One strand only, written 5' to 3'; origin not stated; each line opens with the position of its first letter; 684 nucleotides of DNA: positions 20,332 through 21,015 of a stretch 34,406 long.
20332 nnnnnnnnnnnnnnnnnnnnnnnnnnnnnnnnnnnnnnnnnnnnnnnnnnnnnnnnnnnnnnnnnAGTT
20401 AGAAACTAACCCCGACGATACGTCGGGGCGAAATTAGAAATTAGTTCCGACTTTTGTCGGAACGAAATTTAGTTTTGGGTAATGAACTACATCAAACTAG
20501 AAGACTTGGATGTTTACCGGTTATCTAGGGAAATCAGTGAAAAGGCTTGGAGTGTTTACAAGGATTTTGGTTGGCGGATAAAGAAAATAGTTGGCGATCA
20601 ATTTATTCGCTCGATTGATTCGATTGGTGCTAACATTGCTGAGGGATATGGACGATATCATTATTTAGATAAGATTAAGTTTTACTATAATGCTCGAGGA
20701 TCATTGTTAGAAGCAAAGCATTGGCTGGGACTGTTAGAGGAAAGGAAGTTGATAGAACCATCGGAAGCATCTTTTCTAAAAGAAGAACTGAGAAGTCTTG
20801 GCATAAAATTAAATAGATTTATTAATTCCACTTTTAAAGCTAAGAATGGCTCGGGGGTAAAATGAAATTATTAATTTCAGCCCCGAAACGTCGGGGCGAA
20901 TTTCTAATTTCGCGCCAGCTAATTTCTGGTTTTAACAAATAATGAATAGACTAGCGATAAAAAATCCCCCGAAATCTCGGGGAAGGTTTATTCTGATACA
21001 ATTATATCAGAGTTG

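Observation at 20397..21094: Four-helix-bundle (23S-IVS-protein/Avd family) gene splits a wzm-wzt transporter pair as an inverted-repeat- and hairpin-bounded cassette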

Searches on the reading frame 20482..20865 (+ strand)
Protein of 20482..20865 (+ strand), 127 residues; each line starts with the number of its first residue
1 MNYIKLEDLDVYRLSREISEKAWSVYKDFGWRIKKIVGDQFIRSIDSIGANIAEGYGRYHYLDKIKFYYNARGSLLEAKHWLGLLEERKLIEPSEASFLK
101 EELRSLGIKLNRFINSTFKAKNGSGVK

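Call 4: search_protein_families(library=pfam, proteins=[window:20482-20865:+])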
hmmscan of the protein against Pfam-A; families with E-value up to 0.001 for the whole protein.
window:20482-20865:+ (127 aa): 1 family
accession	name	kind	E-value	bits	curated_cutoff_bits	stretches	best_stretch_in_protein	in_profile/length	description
PF05635.17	23S_rRNA_IVP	-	5.3e-23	81.7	33.8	1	7-111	1-105/106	23S rRNA-intervening sequence protein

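Call 14: find_homologous_proteins(query=window:20482-20865:+)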
Query window:20482-20865:+ (127 aa): 7690 proteins with E <= 0.001 among 8000 candidates; the best 120 are listed.
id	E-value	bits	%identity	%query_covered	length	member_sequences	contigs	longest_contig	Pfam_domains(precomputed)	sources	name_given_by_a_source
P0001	4.0e-77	274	100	100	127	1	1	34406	PF05635.18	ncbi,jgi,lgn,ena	-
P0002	1.9e-50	188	72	94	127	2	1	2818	PF05635.18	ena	-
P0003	4.1e-47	177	68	94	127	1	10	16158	PF05635.18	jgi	jgi:four helix bundle protein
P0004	1.5e-46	176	68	94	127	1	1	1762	PF05635.18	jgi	jgi:four helix bundle protein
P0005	1.8e-46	175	66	94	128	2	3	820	PF05635.18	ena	-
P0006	4.3e-46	174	66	94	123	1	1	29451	PF05635.18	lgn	-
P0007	4.3e-46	174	64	94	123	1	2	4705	PF05635.18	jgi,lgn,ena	-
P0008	1.6e-45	172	67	94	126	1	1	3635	PF05635.18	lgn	-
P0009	1.6e-45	172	63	95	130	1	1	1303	PF05635.18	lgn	-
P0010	4.7e-44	167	59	96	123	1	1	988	PF05635.18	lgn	-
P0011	4.8e-44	167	62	98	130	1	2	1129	PF05635.18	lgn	-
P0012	1.3e-43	166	60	100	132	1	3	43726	PF05635.18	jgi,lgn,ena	-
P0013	1.5e-43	166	61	95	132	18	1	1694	PF05635.18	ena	-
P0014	4.6e-43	164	62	94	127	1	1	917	PF05635.18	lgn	-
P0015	5.9e-43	164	64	93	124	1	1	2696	PF05635.18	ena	-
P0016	7.2e-43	164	61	95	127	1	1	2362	PF05635.18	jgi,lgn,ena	-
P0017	1.2e-42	163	62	99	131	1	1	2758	PF05635.18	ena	-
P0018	1.3e-42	163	63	95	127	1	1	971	PF05635.18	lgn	-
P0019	1.4e-42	163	61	98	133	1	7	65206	PF05635.18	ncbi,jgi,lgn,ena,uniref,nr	ncbi:four helix bundle protein [Candidatus Falkowbacteria bacterium CG11_big_fil_rev_8_21_14_0_20_39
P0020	1.5e-42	163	60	94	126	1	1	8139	PF05635.18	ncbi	ncbi:MAG: four helix bundle protein [Parcubacteria group bacterium]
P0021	1.9e-42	162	62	94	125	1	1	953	PF05635.18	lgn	-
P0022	2.0e-42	162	61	95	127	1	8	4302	PF05635.18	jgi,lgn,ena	-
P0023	2.3e-42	162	63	95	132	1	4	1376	PF05635.18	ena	-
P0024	2.5e-42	162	64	95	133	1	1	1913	PF05635.18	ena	-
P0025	2.7e-42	162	63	94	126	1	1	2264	PF05635.18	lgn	-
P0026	2.8e-42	162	63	94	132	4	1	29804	PF05635.18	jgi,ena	-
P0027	3.9e-42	161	63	95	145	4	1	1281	PF05635.18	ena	-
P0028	4.9e-42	161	63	90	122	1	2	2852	PF05635.18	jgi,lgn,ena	-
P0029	6.1e-42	161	63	95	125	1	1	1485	PF05635.18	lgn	-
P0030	7.3e-42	160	60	98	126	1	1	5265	PF05635.18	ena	-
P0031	1.0e-41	160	64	94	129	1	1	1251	PF05635.18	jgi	-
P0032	1.2e-41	160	60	98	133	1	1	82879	PF05635.18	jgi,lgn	jgi:four helix bundle protein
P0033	1.2e-41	160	62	96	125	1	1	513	PF05635.18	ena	-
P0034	1.4e-41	159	61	94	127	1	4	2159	PF05635.18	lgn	-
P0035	1.5e-41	159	63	94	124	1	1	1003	PF05635.18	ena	-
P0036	1.6e-41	159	60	95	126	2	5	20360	PF05635.18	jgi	-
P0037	1.9e-41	159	62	95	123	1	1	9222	PF05635.18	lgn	-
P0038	2.0e-41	159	60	94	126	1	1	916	PF05635.18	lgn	-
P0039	2.2e-41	159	61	97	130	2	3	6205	PF05635.18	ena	-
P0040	2.3e-41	159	63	90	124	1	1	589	PF05635.18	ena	-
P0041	2.4e-41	159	60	96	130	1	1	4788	PF05635.18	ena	-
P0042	2.6e-41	159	62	94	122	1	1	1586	PF05635.18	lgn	-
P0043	2.7e-41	159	61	97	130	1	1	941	PF05635.18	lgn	-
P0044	2.8e-41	159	62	94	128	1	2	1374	PF05635.18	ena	-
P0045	2.8e-41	158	59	98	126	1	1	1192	PF05635.18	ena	-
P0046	3.0e-41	158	59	96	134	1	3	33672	PF05635.18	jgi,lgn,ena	jgi:four helix bundle protein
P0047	3.0e-41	158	61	96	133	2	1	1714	PF05635.18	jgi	jgi:four helix bundle protein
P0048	3.0e-41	158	60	95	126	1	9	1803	PF05635.18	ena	-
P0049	3.3e-41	158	60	98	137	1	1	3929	PF05635.18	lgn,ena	-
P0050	3.5e-41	158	63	96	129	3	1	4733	PF05635.18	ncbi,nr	ncbi:MAG TPA: four helix bundle protein [Elusimicrobia bacterium]|nr:four helix bundle protein [Elus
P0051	4.2e-41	158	62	96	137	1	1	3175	PF05635.18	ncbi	-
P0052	4.4e-41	158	63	90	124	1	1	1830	PF05635.18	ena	-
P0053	4.7e-41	158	62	96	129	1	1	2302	PF05635.18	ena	-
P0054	4.9e-41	158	60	97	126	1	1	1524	PF05635.18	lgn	-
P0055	5.4e-41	158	60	94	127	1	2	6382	PF05635.18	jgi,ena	jgi:four helix bundle protein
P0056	5.9e-41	157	57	96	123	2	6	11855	PF05635.18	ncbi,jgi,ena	-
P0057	6.3e-41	157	59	95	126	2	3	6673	PF05635.18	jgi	-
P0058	6.7e-41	157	64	94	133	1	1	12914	PF05635.18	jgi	jgi:four helix bundle protein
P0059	6.8e-41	157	60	96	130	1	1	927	PF05635.18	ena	-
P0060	7.6e-41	157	60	96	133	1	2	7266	PF05635.18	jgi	-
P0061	7.9e-41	157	60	97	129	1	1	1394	PF05635.18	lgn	-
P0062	8.2e-41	157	61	96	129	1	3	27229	PF05635.18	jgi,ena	-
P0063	8.9e-41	157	61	95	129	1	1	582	PF05635.18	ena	-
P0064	8.9e-41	157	59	94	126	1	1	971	PF05635.18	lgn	-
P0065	9.7e-41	157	62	94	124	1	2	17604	PF05635.18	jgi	-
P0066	1.0e-40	157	61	90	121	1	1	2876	PF05635.18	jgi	jgi:four helix bundle protein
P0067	1.0e-40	157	61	94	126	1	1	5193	PF05635.18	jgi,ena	-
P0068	1.1e-40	157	60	94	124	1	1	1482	PF05635.18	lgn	-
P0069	1.3e-40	156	61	90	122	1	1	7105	PF05635.18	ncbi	-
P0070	1.3e-40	156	59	96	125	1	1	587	PF05635.18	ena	-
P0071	1.4e-40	156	61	95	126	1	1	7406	PF05635.18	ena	-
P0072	1.4e-40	156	59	96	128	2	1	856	PF05635.18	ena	-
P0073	1.4e-40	156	58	98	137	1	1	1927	PF05635.18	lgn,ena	-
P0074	1.5e-40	156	61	94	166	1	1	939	PF05635.18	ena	-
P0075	1.5e-40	156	59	94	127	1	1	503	PF05635.18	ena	-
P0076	1.7e-40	156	60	95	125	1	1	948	PF05635.18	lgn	-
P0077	1.7e-40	156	63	90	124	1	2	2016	PF05635.18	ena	-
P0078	1.7e-40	156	61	96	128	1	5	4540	PF05635.18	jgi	jgi:four helix bundle protein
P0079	1.7e-40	156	61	96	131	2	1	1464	PF05635.18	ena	-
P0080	1.9e-40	156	60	95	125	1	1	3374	PF05635.18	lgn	-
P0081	2.0e-40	156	62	94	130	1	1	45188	PF05635.18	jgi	jgi:four helix bundle protein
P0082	2.2e-40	156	60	95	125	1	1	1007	PF05635.18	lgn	-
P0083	2.4e-40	156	60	97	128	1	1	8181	PF05635.18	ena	-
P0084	2.6e-40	155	64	94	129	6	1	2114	PF05635.18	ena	-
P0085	2.6e-40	155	60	93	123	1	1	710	PF05635.18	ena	-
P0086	2.8e-40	155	61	96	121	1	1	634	PF05635.18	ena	-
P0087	2.9e-40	155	60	98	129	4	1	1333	PF05635.18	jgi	-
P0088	3.0e-40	155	59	94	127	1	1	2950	PF05635.18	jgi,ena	-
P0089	3.4e-40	155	62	94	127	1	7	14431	PF05635.18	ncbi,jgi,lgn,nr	ncbi:four helix bundle protein [Candidatus Shapirobacteria bacterium]|nr:four helix bundle protein [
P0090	3.8e-40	155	61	94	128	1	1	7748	PF05635.18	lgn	-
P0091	3.8e-40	155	61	95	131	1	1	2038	PF05635.18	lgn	-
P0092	3.9e-40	155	60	94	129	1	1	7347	PF05635.18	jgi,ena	-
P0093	4.0e-40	155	56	99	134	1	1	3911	PF05635.18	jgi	-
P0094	4.0e-40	155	58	98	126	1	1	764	PF05635.18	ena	-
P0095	4.1e-40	155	58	96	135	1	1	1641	PF05635.18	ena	-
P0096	4.1e-40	155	61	96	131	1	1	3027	PF05635.18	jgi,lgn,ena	-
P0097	4.2e-40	155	61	94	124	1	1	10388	PF05635.18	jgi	-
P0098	4.2e-40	155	56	99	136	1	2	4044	PF05635.18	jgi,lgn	-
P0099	4.5e-40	155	60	95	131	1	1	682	PF05635.18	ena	-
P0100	4.7e-40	155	59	95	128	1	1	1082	PF05635.18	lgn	-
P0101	4.8e-40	155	60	95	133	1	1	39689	PF05635.18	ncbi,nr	ncbi:MAG: four helix bundle protein [Flavobacteriales bacterium]|nr:MAG: four helix bundle protein [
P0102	5.0e-40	154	60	90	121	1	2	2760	PF05635.18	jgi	-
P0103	5.1e-40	154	60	96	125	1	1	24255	PF05635.18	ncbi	-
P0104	5.2e-40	154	60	95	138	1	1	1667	PF05635.18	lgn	-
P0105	5.3e-40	154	60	96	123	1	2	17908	PF05635.18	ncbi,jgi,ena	-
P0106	5.7e-40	154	62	94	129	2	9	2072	PF05635.18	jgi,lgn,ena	-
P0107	5.8e-40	154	56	97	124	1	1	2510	PF05635.18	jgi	jgi:four helix bundle protein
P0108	5.8e-40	154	61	94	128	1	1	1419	PF05635.18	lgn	-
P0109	6.1e-40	154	59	94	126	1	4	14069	PF05635.18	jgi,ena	-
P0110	6.1e-40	154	57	96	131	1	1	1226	PF05635.18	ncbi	-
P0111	6.3e-40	154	61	95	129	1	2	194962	PF05635.18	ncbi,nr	ncbi:MAG: four helix bundle protein [Candidatus Doudnabacteria bacterium]|nr:four helix bundle prote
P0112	7.1e-40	154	59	94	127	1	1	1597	PF05635.18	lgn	-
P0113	7.2e-40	154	61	96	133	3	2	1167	PF05635.18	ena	-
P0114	7.4e-40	154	58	94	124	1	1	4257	PF05635.18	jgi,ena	-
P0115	7.6e-40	154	59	97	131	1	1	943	PF05635.18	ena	-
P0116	7.6e-40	154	59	98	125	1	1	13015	PF05635.18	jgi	-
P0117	7.6e-40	154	57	98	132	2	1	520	PF05635.18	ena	-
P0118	8.4e-40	154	62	91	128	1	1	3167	PF05635.18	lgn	-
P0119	8.5e-40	154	63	94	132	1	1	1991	PF05635.18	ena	-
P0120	8.8e-40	154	57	96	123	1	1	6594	PF05635.18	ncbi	-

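Call 15: find_encoding_contigs(protein=window:20482-20865:+, flank=6000, max_places=10)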
Protein window:20482-20865:+ (127 aa): 2 contigs read that carry it; 2 places shown.
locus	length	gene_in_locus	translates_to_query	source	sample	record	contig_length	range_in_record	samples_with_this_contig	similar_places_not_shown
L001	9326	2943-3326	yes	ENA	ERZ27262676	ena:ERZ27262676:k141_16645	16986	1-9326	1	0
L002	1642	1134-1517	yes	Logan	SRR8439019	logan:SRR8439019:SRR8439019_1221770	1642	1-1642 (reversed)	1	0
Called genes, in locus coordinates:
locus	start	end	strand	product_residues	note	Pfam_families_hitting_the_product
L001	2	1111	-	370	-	?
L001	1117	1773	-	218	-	-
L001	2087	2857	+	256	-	PF01061:ABC2_membrane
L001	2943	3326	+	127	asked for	PF05635:23S_rRNA_IVP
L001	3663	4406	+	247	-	PF00005:ABC_tran, PF13304:AAA_21 (faint)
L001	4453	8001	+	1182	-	PF01209:Ubie_methyltran, PF05175:MTS, PF13489:Methyltransf_23, PF08241:Methyltransf_11, PF08242:Methyltransf_12, PF13649:Methyltransf_25, PF13847:Methyltransf_31, PF13692:Glyco_trans_1_4, +6 more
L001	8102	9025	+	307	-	PF00534:Glycos_transf_1, PF13692:Glyco_trans_1_4, PF13524:Glyco_trans_1_2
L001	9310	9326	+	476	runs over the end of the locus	-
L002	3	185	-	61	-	?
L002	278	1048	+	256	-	PF01061:ABC2_membrane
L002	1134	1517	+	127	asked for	PF05635:23S_rRNA_IVP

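Call 21: find_related_loci(query=window:20482-20865:+, collection=genome_contigs, flank=4000)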
Query window:20482-20865:+ (127 aa) in genome_contigs; peptide patterns used: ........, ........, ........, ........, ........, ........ (x = any residue, [..] = any of these).
599 stretches matched a pattern (row limit reached: there are more); 517 encode a relative of the query (tblastn E <= 1e-3); the best 80 are kept; 80 distinct loci.
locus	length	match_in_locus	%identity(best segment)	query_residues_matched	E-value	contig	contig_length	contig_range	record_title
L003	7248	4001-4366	57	1-122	3e-46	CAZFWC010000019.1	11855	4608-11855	MAG TPA_asm: uncultured Gammaproteobacteria bacterium isolate SRP178699_co2_540 genome assembly, contig: NODE_5049_lengt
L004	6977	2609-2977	63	1-122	6e-46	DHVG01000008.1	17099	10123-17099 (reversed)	MAG TPA_asm: Elusimicrobia bacterium UBA5214 UBA5214_contig_591, whole genome shotgun sequence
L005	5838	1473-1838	58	2-122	2e-44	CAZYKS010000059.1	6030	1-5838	MAG TPA_asm: uncultured Gammaproteobacteria bacterium isolate SRP214966_co3_413 genome assembly, contig: NODE_25134_leng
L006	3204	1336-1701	60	1-122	1e-44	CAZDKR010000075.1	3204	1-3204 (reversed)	MAG TPA_asm: uncultured Gammaproteobacteria bacterium isolate binchicken_co184_737 genome assembly, contig: NODE_67782_l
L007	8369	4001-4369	62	2-123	1e-44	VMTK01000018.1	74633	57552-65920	MAG: Candidatus Falkowbacteria bacterium isolate S3_17 k141_7015, whole genome shotgun sequence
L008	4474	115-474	62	3-122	4e-44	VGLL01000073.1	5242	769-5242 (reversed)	MAG: Candidatus Shapirobacteria bacterium isolate K_DeepCast_150m_m1_139 K_DeepCast_150m_m1_139_Ga0194126_10033872, whol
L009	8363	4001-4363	61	3-122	5e-44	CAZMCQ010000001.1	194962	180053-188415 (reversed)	MAG TPA_asm: uncultured Candidatus Saccharibacteria bacterium isolate binchicken_co38_532 genome assembly, contig: NODE_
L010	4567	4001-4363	61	3-122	5e-44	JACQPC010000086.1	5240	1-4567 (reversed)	MAG: Candidatus Doudnabacteria bacterium isolate NC_groundwater_1297_Ag_S-0.2um_47_31 S_p2_S4_coassembly_k141_3572247, w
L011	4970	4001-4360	59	3-121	4e-43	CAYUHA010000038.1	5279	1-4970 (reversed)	MAG TPA_asm: uncultured Candidatus Saccharibacteria bacterium isolate binchicken_co256_74 genome assembly, contig: NODE_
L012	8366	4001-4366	57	3-124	4e-43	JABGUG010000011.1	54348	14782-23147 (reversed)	MAG: Candidatus Parcubacteria bacterium isolate SI034_bin149 k141_529118, whole genome shotgun sequence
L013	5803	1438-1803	57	1-122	6e-43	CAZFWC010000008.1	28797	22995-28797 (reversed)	MAG TPA_asm: uncultured Gammaproteobacteria bacterium isolate SRP178699_co2_540 genome assembly, contig: NODE_854_length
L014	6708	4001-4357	55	3-121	1e-42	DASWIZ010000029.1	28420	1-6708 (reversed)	MAG TPA_asm: Candidatus Paceibacterota bacterium isolate SMAG_U2882 k141_256092, whole genome shotgun sequence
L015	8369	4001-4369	54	3-125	1e-42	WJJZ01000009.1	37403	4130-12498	MAG: Candidatus Magasanikiibacteriota bacterium isolate Bin_289 k141_1284336, whole genome shotgun sequence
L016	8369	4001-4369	59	2-123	5e-43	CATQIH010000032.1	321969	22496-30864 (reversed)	MAG: Cyclobacteriaceae bacterium isolate 146e99a4-9399-4bf2-b716-00ee375a30da genome assembly, contig: contig_32, whole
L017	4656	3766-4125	58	3-121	1e-42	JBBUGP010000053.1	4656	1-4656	MAG: Patescibacteria group bacterium isolate H43-bin045_1 H43_bin045_1_000000000053, whole genome shotgun sequence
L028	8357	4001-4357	55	3-121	2e-40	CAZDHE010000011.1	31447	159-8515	MAG TPA_asm: uncultured Bdellovibrionales bacterium isolate SRP252850_co1_117 genome assembly, contig: NODE_2395_length_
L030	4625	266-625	57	3-121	3e-40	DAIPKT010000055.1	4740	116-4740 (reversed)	MAG TPA_asm: bacterium isolate CTOTU21511 NODE_6171_length_4740_cov_10.375027, whole genome shotgun sequence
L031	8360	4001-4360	54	4-123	5e-40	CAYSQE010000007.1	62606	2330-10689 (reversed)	MAG TPA_asm: uncultured Gammaproteobacteria bacterium isolate SRP269290_co1_355 genome assembly, contig: NODE_460_length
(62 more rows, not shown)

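Call 31: search_protein_families(library=pfam, proteins=[L028:7570-7938:+, L016:5901-6326:+, L030:3251-3649:+, L014:2141-2503:+, L031:5909-6244:-, L007:926-1309:-, L012:720-2075:-], max_evalue=0.01)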
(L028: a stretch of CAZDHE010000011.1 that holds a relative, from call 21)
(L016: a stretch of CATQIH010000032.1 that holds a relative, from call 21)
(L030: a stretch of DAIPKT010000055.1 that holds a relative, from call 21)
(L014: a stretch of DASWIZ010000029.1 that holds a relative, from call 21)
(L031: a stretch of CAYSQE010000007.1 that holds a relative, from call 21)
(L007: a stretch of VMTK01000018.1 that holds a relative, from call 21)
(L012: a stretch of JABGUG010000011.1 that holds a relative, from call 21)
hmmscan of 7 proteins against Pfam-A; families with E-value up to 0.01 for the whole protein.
L028:7570-7938:+ (122 aa): 2 families
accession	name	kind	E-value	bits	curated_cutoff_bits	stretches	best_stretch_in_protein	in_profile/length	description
PF05635.17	23S_rRNA_IVP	-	1.5e-36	125.2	33.8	1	7-112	1-106/106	23S rRNA-intervening sequence protein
PF22296.2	bAvd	-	4.8e-07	30.7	40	1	10-116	2-106/107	bAvd-like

L016:5901-6326:+ (141 aa): 1 family
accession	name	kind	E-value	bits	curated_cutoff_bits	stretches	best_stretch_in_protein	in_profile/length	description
PF01797.21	Y1_Tnp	-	2.2e-26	92.8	23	1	6-119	3-121/121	Transposase IS200 like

L030:3251-3649:+ (132 aa): 1 family
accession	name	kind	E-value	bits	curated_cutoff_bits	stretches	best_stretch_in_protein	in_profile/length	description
PF13366.12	PDDEXK_3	-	4.6e-30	104.8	22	1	15-121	3-111/117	PD-(D/E)XK nuclease superfamily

L014:2141-2503:+ (120 aa): 1 family
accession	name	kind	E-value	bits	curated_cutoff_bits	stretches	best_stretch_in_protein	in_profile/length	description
PF05635.17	23S_rRNA_IVP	-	1.2e-16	61.3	33.8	1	12-109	5-101/106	23S rRNA-intervening sequence protein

L031:5909-6244:- (111 aa): 1 family
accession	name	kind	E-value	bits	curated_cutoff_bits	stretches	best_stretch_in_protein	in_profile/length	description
PF05635.17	23S_rRNA_IVP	-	4.8e-22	78.6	33.8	1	4-105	1-105/106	23S rRNA-intervening sequence protein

L007:926-1309:- (127 aa): 2 families
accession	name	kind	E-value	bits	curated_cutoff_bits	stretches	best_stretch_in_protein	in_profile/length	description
PF05635.17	23S_rRNA_IVP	-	1e-28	100.1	33.8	1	8-113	1-106/106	23S rRNA-intervening sequence protein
PF22296.2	bAvd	-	0.0056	17.6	40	1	14-45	5-36/107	bAvd-like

L012:720-2075:- (451 aa): 6 families
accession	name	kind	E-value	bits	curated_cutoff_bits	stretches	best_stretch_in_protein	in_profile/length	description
PF10996.14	Beta-Casp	-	2e-37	128.8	27.7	1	240-366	1-120/120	Beta-Casp domain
PF00753.33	Lactamase_B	-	2.7e-12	47.5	22.7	1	12-178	4-154/196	Metallo-beta-lactamase superfamily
PF07521.17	RMMBL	-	3.7e-12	46.5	21.6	1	380-443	2-63/63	Zn-dependent metallo-hydrolase RNA specificity domain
PF16661.11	Lactamase_B_6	-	5.8e-09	36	27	1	23-174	6-162/193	Metallo-beta-lactamase superfamily domain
PF12706.13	Lactamase_B_2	-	5.9e-07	29.7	27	1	25-90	2-68/200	Beta-lactamase superfamily domain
PF13483.12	Lactamase_B_3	-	0.00014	22.3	24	1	14-196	7-130/160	Beta-lactamase superfamily domain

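Call 39: find_encoding_contigs(protein=P0003, flank=3000, max_places=6)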
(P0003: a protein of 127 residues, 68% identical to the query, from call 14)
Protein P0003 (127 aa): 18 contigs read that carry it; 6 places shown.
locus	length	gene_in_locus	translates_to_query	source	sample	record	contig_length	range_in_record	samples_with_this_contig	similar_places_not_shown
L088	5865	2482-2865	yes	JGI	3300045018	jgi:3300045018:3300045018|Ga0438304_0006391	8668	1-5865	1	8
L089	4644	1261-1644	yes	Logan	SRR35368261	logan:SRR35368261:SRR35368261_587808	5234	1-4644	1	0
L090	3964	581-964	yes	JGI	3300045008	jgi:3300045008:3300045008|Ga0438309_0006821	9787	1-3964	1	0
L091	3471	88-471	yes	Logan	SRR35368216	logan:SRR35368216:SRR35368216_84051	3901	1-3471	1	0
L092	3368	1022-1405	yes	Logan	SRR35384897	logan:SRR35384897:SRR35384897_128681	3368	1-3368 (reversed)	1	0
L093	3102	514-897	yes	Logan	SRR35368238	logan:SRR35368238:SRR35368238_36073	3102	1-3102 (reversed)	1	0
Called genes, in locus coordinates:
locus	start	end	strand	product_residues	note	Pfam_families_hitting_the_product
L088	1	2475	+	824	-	?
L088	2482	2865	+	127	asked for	PF05635:23S_rRNA_IVP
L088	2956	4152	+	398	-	-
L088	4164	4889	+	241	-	-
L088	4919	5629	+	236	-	-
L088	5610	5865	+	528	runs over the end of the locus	PF13231:PMT_2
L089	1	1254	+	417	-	?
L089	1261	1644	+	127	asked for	PF05635:23S_rRNA_IVP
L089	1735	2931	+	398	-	-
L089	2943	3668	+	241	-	-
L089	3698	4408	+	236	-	-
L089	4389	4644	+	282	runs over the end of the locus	?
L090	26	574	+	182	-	-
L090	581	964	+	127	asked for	PF05635:23S_rRNA_IVP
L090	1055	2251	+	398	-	-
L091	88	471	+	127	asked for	PF05635:23S_rRNA_IVP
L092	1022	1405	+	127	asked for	PF05635:23S_rRNA_IVP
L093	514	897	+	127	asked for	PF05635:23S_rRNA_IVP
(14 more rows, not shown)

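Call 40: find_encoding_contigs(protein=P0006, flank=3000, max_places=3)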
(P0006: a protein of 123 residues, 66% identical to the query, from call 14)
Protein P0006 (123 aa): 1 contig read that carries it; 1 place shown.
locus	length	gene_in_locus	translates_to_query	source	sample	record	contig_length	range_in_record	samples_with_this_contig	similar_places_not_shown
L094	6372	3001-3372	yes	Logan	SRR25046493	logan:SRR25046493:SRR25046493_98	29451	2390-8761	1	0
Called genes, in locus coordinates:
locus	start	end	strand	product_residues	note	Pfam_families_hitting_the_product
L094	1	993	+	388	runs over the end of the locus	PF04188:Mannosyl_trans2 (weak)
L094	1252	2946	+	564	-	PF02366:PMT (weak), PF13231:PMT_2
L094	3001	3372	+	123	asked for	PF05635:23S_rRNA_IVP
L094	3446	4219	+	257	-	PF00535:Glycos_transf_2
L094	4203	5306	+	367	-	PF13439:Glyco_transf_4, PF00534:Glycos_transf_1, PF13692:Glyco_trans_1_4, PF13524:Glyco_trans_1_2, PF20706:GT4-conflict (weak)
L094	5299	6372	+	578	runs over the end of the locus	-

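Call 41: find_encoding_contigs(protein=P0002, flank=3000, max_places=3)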
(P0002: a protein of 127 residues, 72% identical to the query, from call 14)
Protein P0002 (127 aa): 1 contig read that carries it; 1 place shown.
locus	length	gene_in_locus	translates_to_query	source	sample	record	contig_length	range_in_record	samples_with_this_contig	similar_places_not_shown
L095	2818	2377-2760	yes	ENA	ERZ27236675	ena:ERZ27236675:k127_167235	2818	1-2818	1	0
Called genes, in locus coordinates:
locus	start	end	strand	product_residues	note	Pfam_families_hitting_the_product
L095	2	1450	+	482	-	?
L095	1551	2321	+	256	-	PF01061:ABC2_membrane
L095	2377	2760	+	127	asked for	PF05635:23S_rRNA_IVP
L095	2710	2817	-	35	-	?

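Call 54: search_solved_structures(query=window:20482-20865:+, max_evalue=0.01)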
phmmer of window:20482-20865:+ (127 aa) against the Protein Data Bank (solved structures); distinct sequences matched with E-value up to 0.01: 0.

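Call 59: search_solved_structures(query=A2, max_evalue=0.01)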
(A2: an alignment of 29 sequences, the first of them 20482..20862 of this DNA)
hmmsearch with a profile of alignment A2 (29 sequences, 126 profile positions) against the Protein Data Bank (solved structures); distinct sequences matched with E-value up to 0.01: 2.
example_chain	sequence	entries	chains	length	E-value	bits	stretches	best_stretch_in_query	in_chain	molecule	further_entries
2gsc_A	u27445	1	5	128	1.2e-24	89.9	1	7-120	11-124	Putative uncharacterized protein XCC0516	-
2rld_A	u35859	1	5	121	1.1e-19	73.9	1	7-120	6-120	Uncharacterized protein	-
